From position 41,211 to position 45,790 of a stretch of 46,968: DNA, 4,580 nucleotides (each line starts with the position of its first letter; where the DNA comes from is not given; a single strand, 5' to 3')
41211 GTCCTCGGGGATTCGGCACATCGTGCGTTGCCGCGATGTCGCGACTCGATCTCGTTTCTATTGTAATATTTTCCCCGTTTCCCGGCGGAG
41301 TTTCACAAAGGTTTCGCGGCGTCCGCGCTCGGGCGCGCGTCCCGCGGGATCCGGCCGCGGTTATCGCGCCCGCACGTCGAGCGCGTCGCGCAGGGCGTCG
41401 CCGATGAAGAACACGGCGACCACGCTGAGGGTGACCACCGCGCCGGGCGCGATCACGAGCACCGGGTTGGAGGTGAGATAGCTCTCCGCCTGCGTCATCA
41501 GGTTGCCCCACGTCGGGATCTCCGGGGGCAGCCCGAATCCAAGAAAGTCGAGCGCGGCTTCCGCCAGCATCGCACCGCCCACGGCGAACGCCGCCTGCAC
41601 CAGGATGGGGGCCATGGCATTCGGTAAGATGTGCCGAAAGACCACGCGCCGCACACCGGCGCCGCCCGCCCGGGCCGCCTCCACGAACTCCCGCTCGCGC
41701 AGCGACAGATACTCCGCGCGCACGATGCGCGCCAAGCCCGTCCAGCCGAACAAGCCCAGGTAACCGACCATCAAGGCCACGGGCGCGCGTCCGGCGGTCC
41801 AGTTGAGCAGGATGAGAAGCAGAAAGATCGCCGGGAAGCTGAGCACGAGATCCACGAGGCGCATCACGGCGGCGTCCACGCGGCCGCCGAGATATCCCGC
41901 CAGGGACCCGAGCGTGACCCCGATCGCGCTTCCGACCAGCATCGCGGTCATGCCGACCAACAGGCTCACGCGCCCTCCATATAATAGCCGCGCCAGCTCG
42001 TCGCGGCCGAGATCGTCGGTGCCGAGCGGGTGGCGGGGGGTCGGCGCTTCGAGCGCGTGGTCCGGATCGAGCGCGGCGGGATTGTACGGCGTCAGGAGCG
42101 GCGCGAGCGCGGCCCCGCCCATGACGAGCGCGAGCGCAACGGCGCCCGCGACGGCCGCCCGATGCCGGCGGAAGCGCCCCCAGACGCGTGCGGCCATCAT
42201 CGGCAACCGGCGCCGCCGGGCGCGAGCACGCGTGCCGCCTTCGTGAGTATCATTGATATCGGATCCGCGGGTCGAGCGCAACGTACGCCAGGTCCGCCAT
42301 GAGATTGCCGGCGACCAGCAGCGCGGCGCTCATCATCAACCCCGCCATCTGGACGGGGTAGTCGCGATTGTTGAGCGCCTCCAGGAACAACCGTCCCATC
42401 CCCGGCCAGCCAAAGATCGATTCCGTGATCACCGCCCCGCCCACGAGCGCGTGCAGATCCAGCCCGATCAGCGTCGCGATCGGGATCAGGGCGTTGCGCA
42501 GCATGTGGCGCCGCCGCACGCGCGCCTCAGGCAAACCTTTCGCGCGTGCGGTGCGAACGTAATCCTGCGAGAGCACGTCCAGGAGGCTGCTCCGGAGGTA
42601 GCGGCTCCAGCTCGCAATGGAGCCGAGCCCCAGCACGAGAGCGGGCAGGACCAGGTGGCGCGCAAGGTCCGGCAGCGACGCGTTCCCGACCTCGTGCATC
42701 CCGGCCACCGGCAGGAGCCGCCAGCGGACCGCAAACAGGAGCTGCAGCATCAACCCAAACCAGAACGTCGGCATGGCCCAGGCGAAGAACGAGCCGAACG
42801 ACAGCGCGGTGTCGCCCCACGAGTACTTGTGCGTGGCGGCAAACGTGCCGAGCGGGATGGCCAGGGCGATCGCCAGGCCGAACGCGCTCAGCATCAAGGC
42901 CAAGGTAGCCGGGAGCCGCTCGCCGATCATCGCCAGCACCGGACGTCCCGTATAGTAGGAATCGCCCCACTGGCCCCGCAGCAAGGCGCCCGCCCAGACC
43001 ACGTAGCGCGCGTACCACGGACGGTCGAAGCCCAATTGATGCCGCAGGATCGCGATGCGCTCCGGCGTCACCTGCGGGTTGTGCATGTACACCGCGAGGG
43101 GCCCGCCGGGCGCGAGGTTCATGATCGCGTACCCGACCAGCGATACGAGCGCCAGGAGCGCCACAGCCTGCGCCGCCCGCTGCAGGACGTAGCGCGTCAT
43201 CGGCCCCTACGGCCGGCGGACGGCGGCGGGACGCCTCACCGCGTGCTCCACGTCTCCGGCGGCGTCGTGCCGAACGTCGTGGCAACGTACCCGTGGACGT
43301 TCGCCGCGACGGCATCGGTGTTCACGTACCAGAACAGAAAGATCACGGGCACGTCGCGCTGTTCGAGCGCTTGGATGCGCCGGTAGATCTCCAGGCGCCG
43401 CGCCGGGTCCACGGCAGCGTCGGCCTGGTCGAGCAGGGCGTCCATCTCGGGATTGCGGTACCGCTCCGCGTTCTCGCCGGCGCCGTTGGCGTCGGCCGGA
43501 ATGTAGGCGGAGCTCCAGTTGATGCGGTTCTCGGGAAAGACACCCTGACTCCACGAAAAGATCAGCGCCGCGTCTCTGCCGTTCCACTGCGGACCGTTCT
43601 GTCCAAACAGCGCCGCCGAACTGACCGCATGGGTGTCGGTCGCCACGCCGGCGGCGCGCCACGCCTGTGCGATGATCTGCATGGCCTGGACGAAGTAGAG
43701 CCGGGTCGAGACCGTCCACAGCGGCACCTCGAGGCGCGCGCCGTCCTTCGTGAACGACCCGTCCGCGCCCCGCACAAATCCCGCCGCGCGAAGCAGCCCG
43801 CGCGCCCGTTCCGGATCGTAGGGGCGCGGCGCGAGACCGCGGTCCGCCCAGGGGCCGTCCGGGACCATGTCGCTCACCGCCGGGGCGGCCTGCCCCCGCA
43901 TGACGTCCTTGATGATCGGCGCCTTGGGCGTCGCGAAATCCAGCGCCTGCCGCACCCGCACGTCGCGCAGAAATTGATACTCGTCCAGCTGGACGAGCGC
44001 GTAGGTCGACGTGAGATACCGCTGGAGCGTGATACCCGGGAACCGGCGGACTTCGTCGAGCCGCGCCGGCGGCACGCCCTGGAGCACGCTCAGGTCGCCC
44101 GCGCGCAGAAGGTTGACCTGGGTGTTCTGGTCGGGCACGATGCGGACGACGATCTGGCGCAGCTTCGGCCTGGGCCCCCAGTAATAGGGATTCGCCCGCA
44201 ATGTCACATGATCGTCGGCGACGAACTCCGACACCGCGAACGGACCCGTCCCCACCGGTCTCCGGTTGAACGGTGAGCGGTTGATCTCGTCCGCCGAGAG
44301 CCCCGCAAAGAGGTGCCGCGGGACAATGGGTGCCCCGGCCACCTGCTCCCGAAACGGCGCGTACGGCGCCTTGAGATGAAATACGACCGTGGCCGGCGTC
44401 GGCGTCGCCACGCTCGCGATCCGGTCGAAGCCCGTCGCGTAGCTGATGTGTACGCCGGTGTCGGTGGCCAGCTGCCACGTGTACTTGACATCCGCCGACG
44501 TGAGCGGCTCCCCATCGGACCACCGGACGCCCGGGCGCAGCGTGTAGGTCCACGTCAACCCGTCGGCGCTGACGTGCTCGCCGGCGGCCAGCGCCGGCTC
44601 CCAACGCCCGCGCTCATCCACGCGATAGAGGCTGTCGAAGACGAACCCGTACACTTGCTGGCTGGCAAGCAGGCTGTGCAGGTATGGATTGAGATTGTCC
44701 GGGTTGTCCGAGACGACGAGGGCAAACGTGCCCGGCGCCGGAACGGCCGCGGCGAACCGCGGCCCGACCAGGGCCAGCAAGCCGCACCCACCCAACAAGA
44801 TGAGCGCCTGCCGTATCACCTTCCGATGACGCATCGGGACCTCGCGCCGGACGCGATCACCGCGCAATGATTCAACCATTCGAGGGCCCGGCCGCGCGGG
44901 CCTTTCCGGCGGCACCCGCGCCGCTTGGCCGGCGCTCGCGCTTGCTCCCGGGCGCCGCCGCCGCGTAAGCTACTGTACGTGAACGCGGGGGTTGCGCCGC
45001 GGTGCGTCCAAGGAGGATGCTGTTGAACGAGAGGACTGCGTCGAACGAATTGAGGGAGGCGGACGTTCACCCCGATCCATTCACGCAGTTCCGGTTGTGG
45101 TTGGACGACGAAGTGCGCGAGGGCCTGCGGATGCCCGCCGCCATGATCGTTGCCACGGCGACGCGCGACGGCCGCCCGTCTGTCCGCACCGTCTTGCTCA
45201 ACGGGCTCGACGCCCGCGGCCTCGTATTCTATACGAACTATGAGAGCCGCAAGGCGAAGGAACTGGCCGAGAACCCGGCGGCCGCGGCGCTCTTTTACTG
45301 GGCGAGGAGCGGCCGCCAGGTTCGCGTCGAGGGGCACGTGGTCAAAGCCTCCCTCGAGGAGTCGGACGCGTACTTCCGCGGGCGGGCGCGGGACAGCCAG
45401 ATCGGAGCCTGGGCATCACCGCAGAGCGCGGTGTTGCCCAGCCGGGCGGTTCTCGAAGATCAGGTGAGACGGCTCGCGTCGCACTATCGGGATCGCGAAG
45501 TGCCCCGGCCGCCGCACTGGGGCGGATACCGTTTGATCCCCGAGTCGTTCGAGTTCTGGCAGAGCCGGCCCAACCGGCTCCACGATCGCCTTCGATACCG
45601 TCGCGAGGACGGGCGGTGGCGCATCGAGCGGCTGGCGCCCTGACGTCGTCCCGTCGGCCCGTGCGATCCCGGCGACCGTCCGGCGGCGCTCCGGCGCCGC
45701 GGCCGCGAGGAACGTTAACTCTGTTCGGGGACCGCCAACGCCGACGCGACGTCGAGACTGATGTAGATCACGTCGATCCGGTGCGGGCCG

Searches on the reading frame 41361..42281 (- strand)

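Call 21: search_protein_families(library=pfam, proteins=[window:41361-42281:-], max_evalue=0.00001)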
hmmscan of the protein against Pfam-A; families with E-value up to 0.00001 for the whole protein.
window:41361-42281:- (306 aa): 2 families
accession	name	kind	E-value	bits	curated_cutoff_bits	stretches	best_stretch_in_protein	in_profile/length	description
PF00528.27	BPD_transp_1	-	5.5e-31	108.1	26.4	1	121-305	1-182/184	Binding-protein-dependent transport system inner membrane component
PF12911.12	OppC_N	-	2.6e-11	43.7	23.9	1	31-80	4-53/53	N-terminal TM domain of oligopeptide transport permease C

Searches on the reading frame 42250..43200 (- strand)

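Call 21: search_protein_families(library=pfam, proteins=[window:42250-43200:-], max_evalue=0.00001)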
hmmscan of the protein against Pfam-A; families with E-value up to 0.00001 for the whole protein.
window:42250-43200:- (316 aa): 2 families
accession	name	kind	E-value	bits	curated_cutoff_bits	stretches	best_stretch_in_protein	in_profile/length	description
PF00528.27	BPD_transp_1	-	1.6e-43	149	26.4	1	114-314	1-183/184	Binding-protein-dependent transport system inner membrane component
PF19300.4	BPD_transp_1_N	-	1.5e-10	41.7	23.8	1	1-102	1-113/114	Binding-prot-dependent transport system membrane comp, N-term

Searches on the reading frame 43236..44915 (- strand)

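Call 21: search_protein_families(library=pfam, proteins=[window:43236-44915:-], max_evalue=0.00001)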
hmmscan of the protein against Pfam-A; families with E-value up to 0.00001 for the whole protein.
window:43236-44915:- (559 aa): 1 family
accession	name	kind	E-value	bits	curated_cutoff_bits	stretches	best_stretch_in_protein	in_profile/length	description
PF00496.27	SBP_bac_5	-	2.2e-79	267.7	32.4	1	106-462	3-352/368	Bacterial extracellular solute-binding proteins, family 5 Middle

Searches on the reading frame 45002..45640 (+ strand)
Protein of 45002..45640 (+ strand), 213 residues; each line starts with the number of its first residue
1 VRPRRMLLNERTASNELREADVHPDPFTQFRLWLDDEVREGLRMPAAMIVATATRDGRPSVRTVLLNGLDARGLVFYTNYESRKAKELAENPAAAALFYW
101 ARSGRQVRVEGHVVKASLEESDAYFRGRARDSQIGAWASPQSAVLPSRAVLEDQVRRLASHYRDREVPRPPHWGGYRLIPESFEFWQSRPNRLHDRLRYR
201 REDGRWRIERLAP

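Call 21: search_protein_families(library=pfam, proteins=[window:45002-45640:+], max_evalue=0.00001)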
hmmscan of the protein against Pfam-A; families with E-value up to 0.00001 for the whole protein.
window:45002-45640:+ (213 aa): 3 families
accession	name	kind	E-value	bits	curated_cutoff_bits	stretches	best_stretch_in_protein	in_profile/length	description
PF01243.27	PNPOx_N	-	8e-29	100.9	28.1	1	34-159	1-117/120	Pyridoxamine 5'-phosphate oxidase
PF10590.14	PNP_phzG_C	-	2.7e-21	75.6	27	1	173-213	1-42/42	Pyridoxine 5'-phosphate oxidase C-terminal dimerisation region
PF12766.13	Pyridox_oxase_2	-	4.1e-08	34.2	26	1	47-113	23-96/100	Pyridoxamine 5'-phosphate oxidase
